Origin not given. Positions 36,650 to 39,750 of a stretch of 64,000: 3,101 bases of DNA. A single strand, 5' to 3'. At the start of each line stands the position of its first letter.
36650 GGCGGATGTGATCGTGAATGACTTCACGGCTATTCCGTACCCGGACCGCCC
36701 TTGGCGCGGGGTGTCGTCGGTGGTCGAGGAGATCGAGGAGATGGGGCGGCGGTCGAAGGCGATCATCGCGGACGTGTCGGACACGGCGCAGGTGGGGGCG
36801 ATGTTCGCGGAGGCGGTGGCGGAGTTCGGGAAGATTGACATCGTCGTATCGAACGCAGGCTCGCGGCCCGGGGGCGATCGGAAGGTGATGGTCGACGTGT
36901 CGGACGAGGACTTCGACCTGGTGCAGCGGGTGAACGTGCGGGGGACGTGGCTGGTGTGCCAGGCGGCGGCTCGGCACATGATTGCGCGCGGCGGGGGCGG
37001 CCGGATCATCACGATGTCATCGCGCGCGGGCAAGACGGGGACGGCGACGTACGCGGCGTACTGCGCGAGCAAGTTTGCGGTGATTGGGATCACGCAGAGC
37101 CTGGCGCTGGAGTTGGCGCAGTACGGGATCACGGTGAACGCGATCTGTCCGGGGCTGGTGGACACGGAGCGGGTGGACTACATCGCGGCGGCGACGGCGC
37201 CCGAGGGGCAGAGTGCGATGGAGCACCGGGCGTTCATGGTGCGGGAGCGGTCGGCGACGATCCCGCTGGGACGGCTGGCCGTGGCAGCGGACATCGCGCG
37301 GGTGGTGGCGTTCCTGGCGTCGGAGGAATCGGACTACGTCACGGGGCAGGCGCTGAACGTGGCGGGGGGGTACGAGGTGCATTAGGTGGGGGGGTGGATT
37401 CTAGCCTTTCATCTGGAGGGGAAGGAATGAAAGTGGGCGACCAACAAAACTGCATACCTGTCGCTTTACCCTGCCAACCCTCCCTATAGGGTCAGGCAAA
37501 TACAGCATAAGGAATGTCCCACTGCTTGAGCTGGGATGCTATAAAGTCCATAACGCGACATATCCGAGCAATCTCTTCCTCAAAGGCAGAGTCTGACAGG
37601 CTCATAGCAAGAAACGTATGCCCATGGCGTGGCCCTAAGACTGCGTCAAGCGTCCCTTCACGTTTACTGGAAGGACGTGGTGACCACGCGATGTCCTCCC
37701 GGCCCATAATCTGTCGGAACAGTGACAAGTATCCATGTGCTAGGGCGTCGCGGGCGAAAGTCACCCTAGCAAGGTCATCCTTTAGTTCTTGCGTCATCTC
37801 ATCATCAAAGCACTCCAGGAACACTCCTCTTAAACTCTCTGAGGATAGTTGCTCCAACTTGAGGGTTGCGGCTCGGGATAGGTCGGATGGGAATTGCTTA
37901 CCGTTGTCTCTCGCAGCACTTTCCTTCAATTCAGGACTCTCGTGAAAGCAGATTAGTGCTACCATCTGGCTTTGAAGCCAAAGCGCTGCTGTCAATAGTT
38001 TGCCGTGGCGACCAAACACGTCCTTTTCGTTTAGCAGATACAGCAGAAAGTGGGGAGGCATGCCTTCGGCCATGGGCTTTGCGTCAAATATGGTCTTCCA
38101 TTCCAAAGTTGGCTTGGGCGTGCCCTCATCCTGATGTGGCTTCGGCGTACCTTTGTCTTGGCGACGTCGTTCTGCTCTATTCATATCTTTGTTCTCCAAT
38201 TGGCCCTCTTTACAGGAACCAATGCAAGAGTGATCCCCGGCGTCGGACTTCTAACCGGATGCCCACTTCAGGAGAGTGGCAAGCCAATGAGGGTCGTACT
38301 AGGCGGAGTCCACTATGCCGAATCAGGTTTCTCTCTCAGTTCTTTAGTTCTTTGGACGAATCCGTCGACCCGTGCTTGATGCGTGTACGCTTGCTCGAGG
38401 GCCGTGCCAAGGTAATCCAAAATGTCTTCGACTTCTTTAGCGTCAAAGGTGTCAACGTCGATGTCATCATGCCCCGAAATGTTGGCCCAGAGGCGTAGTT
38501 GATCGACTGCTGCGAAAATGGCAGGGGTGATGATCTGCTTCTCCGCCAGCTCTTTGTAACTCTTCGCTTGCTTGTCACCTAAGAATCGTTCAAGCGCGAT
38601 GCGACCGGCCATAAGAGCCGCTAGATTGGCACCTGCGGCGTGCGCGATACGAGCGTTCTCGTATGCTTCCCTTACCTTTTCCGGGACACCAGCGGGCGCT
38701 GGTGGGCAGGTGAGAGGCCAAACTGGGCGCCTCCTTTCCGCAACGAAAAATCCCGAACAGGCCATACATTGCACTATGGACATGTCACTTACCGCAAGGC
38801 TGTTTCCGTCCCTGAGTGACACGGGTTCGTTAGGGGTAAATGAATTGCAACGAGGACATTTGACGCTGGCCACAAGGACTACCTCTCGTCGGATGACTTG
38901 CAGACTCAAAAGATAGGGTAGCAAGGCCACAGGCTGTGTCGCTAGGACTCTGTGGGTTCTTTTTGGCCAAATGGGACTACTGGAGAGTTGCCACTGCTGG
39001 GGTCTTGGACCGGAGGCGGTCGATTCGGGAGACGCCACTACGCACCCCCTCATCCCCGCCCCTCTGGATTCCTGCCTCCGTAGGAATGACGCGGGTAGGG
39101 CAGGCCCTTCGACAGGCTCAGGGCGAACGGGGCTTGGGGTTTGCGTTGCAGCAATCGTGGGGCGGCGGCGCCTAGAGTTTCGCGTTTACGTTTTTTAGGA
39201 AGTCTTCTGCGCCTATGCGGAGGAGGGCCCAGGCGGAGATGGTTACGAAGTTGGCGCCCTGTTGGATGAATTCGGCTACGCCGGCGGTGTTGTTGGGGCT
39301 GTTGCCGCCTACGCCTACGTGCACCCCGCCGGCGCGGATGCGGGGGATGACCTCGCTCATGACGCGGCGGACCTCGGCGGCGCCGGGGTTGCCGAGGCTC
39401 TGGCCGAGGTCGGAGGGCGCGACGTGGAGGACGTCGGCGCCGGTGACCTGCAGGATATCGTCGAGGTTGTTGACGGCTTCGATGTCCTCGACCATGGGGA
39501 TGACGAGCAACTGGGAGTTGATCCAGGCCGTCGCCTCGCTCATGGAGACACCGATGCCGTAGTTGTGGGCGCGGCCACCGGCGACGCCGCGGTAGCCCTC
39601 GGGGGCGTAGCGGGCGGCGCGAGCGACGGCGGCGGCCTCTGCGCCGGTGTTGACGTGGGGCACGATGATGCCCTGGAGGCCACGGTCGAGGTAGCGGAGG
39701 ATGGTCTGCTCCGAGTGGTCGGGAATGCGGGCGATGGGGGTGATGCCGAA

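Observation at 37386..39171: Low-GC two-gene island: Zn-ribbon/DUF4145-like protein plus an R-x4-H (HEPN-like) partner, candidate defence or toxin module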

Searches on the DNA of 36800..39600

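Call 103: search_rna_families(source=window, start=36800, end=39600, threshold=evalue, max_evalue=0.1)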
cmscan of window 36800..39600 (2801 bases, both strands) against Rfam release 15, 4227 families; matches with E-value up to 0.1: 1.
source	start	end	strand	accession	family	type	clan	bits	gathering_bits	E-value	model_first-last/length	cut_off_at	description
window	37768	37909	+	RF01946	KCNQ1OT1_1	Gene; lncRNA;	-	15.3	70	0.028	329-464/464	no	KCNQ1 overlapping transcript 1 conserved region 1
